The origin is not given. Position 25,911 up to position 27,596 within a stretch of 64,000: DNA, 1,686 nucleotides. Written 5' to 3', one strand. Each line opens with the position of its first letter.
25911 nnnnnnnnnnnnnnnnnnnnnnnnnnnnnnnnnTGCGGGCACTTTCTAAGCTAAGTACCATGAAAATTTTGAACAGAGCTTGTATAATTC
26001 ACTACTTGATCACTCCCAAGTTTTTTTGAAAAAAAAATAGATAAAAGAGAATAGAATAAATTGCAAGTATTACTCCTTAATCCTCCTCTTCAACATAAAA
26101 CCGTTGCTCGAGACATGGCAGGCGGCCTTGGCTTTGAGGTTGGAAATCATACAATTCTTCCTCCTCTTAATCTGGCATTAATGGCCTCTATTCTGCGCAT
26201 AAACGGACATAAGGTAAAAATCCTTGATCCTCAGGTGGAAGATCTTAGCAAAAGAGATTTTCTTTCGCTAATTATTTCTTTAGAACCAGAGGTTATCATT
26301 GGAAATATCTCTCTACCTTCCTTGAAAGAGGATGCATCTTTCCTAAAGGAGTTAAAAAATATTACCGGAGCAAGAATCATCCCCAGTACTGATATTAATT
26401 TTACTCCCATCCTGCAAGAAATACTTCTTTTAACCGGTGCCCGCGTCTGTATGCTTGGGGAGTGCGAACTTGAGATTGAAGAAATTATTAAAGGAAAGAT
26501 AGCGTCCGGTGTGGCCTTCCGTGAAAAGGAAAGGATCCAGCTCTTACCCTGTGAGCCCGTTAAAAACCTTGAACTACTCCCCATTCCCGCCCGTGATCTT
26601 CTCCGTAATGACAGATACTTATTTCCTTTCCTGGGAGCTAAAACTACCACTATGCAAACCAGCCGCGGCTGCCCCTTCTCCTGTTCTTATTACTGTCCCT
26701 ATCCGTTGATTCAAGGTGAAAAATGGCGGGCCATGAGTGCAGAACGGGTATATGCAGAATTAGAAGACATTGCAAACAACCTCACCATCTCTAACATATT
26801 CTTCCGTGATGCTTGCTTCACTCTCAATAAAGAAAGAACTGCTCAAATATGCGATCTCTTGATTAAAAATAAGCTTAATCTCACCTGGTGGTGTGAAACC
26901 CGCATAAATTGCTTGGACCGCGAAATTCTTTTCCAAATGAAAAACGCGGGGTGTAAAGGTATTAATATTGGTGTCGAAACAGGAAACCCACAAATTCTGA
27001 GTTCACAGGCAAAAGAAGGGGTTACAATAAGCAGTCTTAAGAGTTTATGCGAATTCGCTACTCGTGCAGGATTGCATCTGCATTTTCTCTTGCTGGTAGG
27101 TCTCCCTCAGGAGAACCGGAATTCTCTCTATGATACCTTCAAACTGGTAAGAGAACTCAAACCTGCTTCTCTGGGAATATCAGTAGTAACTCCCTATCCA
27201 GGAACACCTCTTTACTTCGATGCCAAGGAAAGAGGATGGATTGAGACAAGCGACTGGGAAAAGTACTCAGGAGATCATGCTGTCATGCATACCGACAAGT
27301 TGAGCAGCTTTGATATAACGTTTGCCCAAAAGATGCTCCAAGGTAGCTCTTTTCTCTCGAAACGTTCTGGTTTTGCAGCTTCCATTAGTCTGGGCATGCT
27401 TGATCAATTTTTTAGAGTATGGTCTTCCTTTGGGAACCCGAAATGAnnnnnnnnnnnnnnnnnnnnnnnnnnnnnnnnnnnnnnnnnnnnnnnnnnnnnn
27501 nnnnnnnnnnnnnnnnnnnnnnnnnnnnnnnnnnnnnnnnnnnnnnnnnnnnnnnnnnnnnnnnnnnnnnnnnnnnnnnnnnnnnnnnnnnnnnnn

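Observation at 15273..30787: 15-kb surface-glycan locus combining GT-C/GtrB lipid-linked glycosylation, exosortase-locus-type deacetylase and FemAB genes, and two cobalamin radical SAM enzymes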

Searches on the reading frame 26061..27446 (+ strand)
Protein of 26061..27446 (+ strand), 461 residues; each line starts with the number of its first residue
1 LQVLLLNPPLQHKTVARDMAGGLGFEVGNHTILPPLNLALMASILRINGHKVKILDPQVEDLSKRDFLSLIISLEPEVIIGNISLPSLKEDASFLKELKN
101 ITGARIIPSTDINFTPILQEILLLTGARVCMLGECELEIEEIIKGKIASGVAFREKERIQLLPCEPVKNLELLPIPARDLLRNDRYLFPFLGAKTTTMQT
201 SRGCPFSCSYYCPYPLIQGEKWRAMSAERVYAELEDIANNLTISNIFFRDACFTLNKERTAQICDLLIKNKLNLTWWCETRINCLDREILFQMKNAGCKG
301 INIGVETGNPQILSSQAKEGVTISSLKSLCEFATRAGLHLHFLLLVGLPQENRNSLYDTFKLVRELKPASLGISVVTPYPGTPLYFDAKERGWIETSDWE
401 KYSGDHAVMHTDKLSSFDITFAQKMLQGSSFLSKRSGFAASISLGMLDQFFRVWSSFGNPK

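Call 3: search_protein_families(library=pfam, proteins=[window:26061-27446:+], max_evalue=0.001)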
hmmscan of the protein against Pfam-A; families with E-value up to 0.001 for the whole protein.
window:26061-27446:+ (461 aa): 2 families
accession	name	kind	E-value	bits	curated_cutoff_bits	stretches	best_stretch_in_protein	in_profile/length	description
PF04055.27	Radical_SAM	-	3.4e-14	53.8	29.5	1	199-362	2-165/166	Radical SAM superfamily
PF02310.24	B12-binding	-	5e-06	26.8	32.1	1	32-101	11-78/121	B12 binding domain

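Call 6: search_protein_families(library=ncbifam, proteins=[window:26061-27446:+], max_evalue=0.00001)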
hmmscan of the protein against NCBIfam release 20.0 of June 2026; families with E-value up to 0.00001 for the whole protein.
window:26061-27446:+ (461 aa): 18 families
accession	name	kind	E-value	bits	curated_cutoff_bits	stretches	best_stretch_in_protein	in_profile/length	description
NF033070.1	rSAM_AprD4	equivalog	7e-84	282.3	500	1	3-431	8-432/456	AprD4 family radical SAM diol-dehydratase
TIGR03471.1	HpnJ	equivalog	1e-47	163.1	577.6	1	52-401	47-400/472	hopanoid biosynthesis associated radical SAM protein HpnJ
TIGR04479.1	bcpD_PhpK_rSAM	subfamily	8.1e-34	116.8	600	1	194-414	240-453/504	PhpK family radical SAM P-methyltransferase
TIGR02026.1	BchE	equivalog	4.3e-33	114.9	481.35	1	32-419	19-416/497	magnesium-protoporphyrin IX monomethyl ester anaerobic oxidative cyclase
TIGR04072.2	rSAM_ladder_B12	equivalog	1.7e-30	106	360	1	35-396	18-380/443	lipid biosynthesis B12-binding/radical SAM protein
NF050148.1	rSAM_ApyD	equivalog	7.8e-29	100.5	750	1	149-388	155-393/645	RiPP biosynthesis radical SAM protein ApyD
TIGR04367.1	HpnR_B12_rSAM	equivalog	2e-26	92.6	650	1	33-412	20-395/490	hopanoid C-3 methylase HpnR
NF038361.1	rSAM_Sden_1168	equivalog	1.5e-24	86.5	575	1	165-395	245-480/560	Sden_1168 family B12-binding radical SAM P-methyltransferase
TIGR04385.1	B12_rSAM_cofa1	equivalog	5.1e-18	65.5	450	1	130-365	126-363/438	B12 lower ligand biosynthesis radical SAM protein BzaD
TIGR04295.1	B12_rSAM_oligo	hypoth_equivalog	5.6e-17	61.5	400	1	35-402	25-396/422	TIGR04295 family B12-binding domain-containing radical SAM protein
TIGR04014.1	B12_SAM_MJ_0865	equivalog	2.3e-15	56.3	360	1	41-385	17-355/434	methyl-coenzyme M reductase glutamine C-methyltransferase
TIGR04013.1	B12_SAM_MJ_1487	hypoth_equivalog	1.9e-14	53.3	251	1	117-385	83-354/382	TIGR04013 family B12-binding domain/radical SAM domain-containing protein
TIGR03975.1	rSAM_ocin_1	subfamily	9.2e-14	50.8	281.85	1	149-367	212-434/606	RiPP maturation radical SAM C-methyltransferase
NF040546.1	rSAM_CUAEP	equivalog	4.7e-12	45.4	500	1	34-413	12-395/468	CUAEP/CCAEP-tail radical SAM (seleno)protein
NF033712.0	B12_rSAM_KedN5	subfamily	7.9e-12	44.2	700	1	194-358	194-362/624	KedN5 family methylcobalamin-dependent radical SAM C-methyltransferase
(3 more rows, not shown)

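Call 12: find_homologous_proteins(query=window:26061-27446:+, max_evalue=1e-10)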
Query window:26061-27446:+ (461 aa): 1553 proteins with E <= 1e-10 among 8000 candidates; the best 120 are listed.
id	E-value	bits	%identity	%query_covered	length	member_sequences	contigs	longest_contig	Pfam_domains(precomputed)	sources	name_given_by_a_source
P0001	0.0e+0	1049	100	100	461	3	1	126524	PF04055.28,PF02310.25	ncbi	-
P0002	1.4e-190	652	61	99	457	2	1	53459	PF04055.28,PF02310.25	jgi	jgi:radical SAM superfamily enzyme YgiQ (UPF0313 family)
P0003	1.9e-188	645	62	95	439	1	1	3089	PF04055.28,PF02310.25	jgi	jgi:radical SAM superfamily enzyme YgiQ (UPF0313 family)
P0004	1.2e-162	560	51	99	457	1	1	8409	PF04055.28,PF02310.25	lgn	-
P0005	9.7e-162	557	54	99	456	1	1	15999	PF04055.28,PF02310.25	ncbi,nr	ncbi:radical SAM protein [Candidatus Gottesmanbacteria bacterium]|nr:radical SAM protein [Candidatus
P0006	3.0e-161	555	53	99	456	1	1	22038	PF04055.28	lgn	-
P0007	2.5e-159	549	54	98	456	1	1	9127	PF04055.28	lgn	-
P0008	5.7e-159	548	52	99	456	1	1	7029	PF04055.28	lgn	-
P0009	3.0e-158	545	51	99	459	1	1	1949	PF04055.28,PF02310.25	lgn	-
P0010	9.6e-158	544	52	99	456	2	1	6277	PF04055.28,PF02310.25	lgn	-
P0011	3.6e-157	542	53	99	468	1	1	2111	PF04055.28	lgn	-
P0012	1.5e-156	540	50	99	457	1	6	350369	PF04055.28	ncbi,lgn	-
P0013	2.3e-156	539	52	99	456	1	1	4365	PF04055.28,PF02310.25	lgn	-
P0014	3.7e-156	538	51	99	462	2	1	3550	PF04055.28,PF02310.25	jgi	jgi:radical SAM superfamily enzyme YgiQ (UPF0313 family)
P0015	5.5e-156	538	51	99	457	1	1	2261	PF04055.28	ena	-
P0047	1.1e-147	510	50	98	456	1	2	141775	PF04055.28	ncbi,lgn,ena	-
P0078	6.7e-141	488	46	98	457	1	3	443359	PF04055.28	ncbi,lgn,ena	-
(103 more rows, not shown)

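Call 13: find_encoding_contigs(protein=P0001, flank=10000, max_places=3)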
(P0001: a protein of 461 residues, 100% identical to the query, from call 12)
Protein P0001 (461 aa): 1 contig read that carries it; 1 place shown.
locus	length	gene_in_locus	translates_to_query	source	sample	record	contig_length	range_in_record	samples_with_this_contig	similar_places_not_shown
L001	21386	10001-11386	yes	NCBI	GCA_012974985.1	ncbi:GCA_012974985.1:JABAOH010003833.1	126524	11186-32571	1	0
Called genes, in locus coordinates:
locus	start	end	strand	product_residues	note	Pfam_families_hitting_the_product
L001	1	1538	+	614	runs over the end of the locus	PF10131:PTPS_related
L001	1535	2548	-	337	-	PF00535:Glycos_transf_2, PF13641:Glyco_tranf_2_3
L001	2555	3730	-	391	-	PF13477:Glyco_trans_4_2, PF13439:Glyco_transf_4, PF13579:Glyco_trans_4_4, PF20706:GT4-conflict, PF00534:Glycos_transf_1, PF13692:Glyco_trans_1_4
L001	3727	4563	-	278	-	PF13489:Methyltransf_23, PF13847:Methyltransf_31, PF08241:Methyltransf_11, PF08242:Methyltransf_12, PF13649:Methyltransf_25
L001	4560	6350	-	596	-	PF01522:Polysacc_deac_1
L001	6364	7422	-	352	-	PF02388:FemAB (faint), PF13480:Acetyltransf_6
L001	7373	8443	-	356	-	PF13641:Glyco_tranf_2_3, PF00535:Glycos_transf_2, PF10111:Glyco_tranf_2_2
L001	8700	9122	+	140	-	-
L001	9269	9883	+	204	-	PF02350:Epimerase_2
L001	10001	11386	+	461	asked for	PF02310:B12-binding (faint), PF04055:Radical_SAM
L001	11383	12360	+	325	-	PF01073:3Beta_HSD, PF01370:Epimerase, PF02719:Polysacc_synt_2 (weak), PF04321:RmlD_sub_bind, PF05368:NmrA (weak), PF13460:NAD_binding_10, PF16363:GDP_Man_Dehyd, PF07993:NAD_binding_4, +1 more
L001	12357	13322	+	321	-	PF00535:Glycos_transf_2, PF10111:Glyco_tranf_2_2, PF13641:Glyco_tranf_2_3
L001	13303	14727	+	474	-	PF02310:B12-binding, PF04055:Radical_SAM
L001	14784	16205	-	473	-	PF14691:Fer4_20, PF02826:2-Hacid_dh_C (faint), PF01262:AlaDh_PNT_C (faint), PF13738:Pyr_redox_3 (faint), PF07992:Pyr_redox_2, PF12831:FAD_oxidored (weak), PF13450:NAD_binding_8 (weak), PF00070:Pyr_redox (weak), +3 more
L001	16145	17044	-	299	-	PF10418:DHODB_Fe-S_bind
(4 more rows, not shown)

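Call 14: find_encoding_contigs(protein=P0002, flank=10000, max_places=3)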
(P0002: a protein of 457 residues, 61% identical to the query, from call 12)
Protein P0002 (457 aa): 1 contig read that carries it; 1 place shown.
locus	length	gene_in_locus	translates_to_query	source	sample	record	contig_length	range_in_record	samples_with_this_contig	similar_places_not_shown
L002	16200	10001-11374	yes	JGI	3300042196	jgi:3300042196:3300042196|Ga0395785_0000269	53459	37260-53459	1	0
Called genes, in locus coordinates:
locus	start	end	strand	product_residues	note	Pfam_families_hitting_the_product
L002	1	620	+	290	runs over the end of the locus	PF05239:PRC (weak)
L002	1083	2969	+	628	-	PF13231:PMT_2, PF10131:PTPS_related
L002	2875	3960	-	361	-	PF00535:Glycos_transf_2, PF13641:Glyco_tranf_2_3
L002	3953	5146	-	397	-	PF13439:Glyco_transf_4, PF13477:Glyco_trans_4_2, PF13579:Glyco_trans_4_4, PF20706:GT4-conflict, PF00534:Glycos_transf_1, PF13692:Glyco_trans_1_4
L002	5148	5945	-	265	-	PF13489:Methyltransf_23, PF13649:Methyltransf_25, PF13847:Methyltransf_31, PF08241:Methyltransf_11, PF08242:Methyltransf_12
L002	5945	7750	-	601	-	PF01522:Polysacc_deac_1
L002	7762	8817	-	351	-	PF02388:FemAB (faint), PF13480:Acetyltransf_6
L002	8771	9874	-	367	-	PF13641:Glyco_tranf_2_3, PF00535:Glycos_transf_2, PF10111:Glyco_tranf_2_2 (weak)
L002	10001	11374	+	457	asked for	PF02310:B12-binding, PF04055:Radical_SAM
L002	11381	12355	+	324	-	PF01073:3Beta_HSD, PF01370:Epimerase, PF02719:Polysacc_synt_2 (weak), PF04321:RmlD_sub_bind, PF05368:NmrA, PF07993:NAD_binding_4, PF13460:NAD_binding_10, PF16363:GDP_Man_Dehyd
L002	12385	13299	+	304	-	PF00535:Glycos_transf_2, PF10111:Glyco_tranf_2_2 (weak), PF13641:Glyco_tranf_2_3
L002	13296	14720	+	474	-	PF02310:B12-binding, PF04055:Radical_SAM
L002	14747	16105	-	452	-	PF14691:Fer4_20, PF01262:AlaDh_PNT_C (faint), PF13241:NAD_binding_7 (faint), PF00070:Pyr_redox (faint), PF01266:DAO (faint), PF03807:F420_oxidored (faint), PF07992:Pyr_redox_2, PF13450:NAD_binding_8, +2 more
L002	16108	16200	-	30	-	?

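Call 16: search_solved_structures(query=window:26061-27446:+, max_evalue=0.001)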
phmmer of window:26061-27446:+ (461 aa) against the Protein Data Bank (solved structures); distinct sequences matched with E-value up to 0.001: 6.
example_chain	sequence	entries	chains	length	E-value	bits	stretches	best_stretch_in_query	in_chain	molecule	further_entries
6fd2_B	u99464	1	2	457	1.9e-68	234.3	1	3-426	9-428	Putative apramycin biosynthetic oxidoreductase 4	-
9ccb_A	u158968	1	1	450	4.1e-07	32.1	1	191-388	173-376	Radical SAM core domain-containing protein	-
5ul2_A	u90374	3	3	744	0.00011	24.1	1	148-253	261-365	OxsB protein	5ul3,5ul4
7kdx_A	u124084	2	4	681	0.00011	24.1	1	198-361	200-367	Methyltransferase TokK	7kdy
6wte_A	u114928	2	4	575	0.0002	23.3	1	198-387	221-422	B12-binding domain-containing protein | Tryptophan-C2-methyltransferase containing B12-binding domain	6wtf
9n1b_A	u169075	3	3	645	0.00062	21.7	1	144-350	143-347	Radical SAM protein | Radical SAM enzyme CysS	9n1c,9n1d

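Call 20: find_related_loci(query=A1, collection=genome_contigs, flank=10000)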
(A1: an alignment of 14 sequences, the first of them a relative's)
Query A1 (461 aa) in genome_contigs; peptide patterns used: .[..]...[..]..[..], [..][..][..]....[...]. (x = any residue, [..] = any of these).
103 stretches matched a pattern; 33 encode a relative of the query (tblastn E <= 1e-3); 33 distinct loci.
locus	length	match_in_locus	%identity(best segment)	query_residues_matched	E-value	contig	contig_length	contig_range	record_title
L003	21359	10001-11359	50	1-454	7e-153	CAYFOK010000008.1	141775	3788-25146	MAG TPA_asm: uncultured Candidatus Scalindua sp. isolate ERP019367_co2_59 genome assembly, contig: NODE_131_length_14177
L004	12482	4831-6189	49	1-453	1e-151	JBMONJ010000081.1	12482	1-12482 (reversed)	MAG: Candidatus Omnitrophota bacterium isolate Betzabe_MAG073 MAG073_81, whole genome shotgun sequence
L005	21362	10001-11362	46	1-454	2e-146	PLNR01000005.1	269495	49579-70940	MAG: Candidatus Omnitrophota bacterium isolate fen_1319 73.20120800_E1X.29_contig_1004, whole genome shotgun sequence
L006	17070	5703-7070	47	1-455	2e-145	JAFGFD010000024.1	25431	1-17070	MAG: Candidatus Omnitrophota bacterium isolate Zod_Metabat.1290 k87_2253534, whole genome shotgun sequence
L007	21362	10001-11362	47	1-455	6e-145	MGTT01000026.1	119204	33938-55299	MAG: Elusimicrobia bacterium GWA2_56_46 gwa2_scaffold_747, whole genome shotgun sequence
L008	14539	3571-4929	46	1-454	4e-144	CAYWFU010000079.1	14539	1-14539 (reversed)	MAG TPA_asm: uncultured bacterium isolate binchicken_co232_183 genome assembly, contig: NODE_8131_length_14539_cov_9.134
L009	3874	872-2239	46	1-457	5e-147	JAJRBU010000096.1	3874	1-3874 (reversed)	MAG: Methanoregulaceae archaeon isolate OWC_0046 OWC_0046_k121_9112215, whole genome shotgun sequence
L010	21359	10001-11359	46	2-455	2e-141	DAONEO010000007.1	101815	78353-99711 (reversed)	MAG TPA_asm: Candidatus Omnitrophota bacterium isolate AMR_MDS_3867 NODE_113_length_101815_cov_18.330277, whole genome s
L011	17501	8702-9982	46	1-427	3e-139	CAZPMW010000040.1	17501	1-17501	MAG TPA_asm: uncultured Elusimicrobiaceae bacterium isolate SRP272421_co3_746 genome assembly, contig: NODE_8125_length_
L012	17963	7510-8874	45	1-456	8e-139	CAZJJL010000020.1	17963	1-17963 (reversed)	MAG TPA_asm: uncultured Planctomycetales bacterium isolate SRP278252_co1_68 genome assembly, contig: NODE_5333_length_17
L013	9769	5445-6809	45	1-455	1e-137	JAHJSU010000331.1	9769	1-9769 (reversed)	MAG: Elusimicrobia bacterium isolate OS_PC_MetaG.mb.28 OS_PC_MetaG.mb.28_k141_719955, whole genome shotgun sequence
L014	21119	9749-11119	44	1-457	2e-133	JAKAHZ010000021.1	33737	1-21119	MAG: Nitrospirae bacterium isolate WY3.bin154 NODE_1906_length_33737_cov_1.429545, whole genome shotgun sequence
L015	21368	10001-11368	44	2-454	9e-126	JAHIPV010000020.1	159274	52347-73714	MAG: Patescibacteria group bacterium isolate KR13_S3.mb.84 KR13_S3.mb.84_k141_559458, whole genome shotgun sequence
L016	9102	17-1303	49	27-456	2e-142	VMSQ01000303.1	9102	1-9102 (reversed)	MAG: Desulfobacteraceae bacterium isolate S3_36 k141_83373, whole genome shotgun sequence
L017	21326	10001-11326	45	1-442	8e-125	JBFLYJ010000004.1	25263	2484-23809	MAG: Nitrospirota bacterium isolate MAG082 MAG082_4, whole genome shotgun sequence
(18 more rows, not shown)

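Call 27: find_encoding_contigs(protein=P0047, flank=10000, max_places=1)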
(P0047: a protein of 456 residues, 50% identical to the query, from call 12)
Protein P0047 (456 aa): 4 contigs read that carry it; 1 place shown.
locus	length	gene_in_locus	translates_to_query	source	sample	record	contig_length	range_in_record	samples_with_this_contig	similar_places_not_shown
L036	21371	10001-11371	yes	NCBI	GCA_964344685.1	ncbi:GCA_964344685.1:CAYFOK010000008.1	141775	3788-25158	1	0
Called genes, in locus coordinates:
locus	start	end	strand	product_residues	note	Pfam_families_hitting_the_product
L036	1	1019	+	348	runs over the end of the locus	-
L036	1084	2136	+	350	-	PF01522:Polysacc_deac_1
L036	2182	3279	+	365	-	PF05175:MTS, PF06325:PrmA (weak)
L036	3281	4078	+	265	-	PF01522:Polysacc_deac_1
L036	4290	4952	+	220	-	PF08241:Methyltransf_11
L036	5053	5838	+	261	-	PF01066:CDP-OH_P_transf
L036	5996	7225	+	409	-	PF20706:GT4-conflict (faint), PF13439:Glyco_transf_4, PF13579:Glyco_trans_4_4 (weak), PF00534:Glycos_transf_1, PF13692:Glyco_trans_1_4, PF13524:Glyco_trans_1_2 (weak)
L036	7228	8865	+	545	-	PF01943:Polysacc_synt, PF13440:Polysacc_synt_3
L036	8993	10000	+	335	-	PF01073:3Beta_HSD, PF01370:Epimerase, PF02719:Polysacc_synt_2, PF04321:RmlD_sub_bind, PF05368:NmrA, PF07993:NAD_binding_4, PF13460:NAD_binding_10, PF16363:GDP_Man_Dehyd, +1 more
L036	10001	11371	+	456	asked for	PF04055:Radical_SAM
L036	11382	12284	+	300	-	PF00535:Glycos_transf_2, PF10111:Glyco_tranf_2_2, PF13641:Glyco_tranf_2_3 (weak)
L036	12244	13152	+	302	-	PF00535:Glycos_transf_2, PF10111:Glyco_tranf_2_2 (weak), PF13641:Glyco_tranf_2_3, PF13632:Glyco_trans_2_3 (weak)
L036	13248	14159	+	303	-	PF00535:Glycos_transf_2, PF10111:Glyco_tranf_2_2, PF13641:Glyco_tranf_2_3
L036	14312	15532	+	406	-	PF13477:Glyco_trans_4_2, PF20706:GT4-conflict (faint), PF13439:Glyco_transf_4, PF13579:Glyco_trans_4_4, PF00534:Glycos_transf_1, PF13692:Glyco_trans_1_4, PF13524:Glyco_trans_1_2 (weak)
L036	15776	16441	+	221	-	PF05175:MTS (weak), PF13489:Methyltransf_23, PF07021:MetW, PF13847:Methyltransf_31, PF08241:Methyltransf_11, PF08242:Methyltransf_12, PF13649:Methyltransf_25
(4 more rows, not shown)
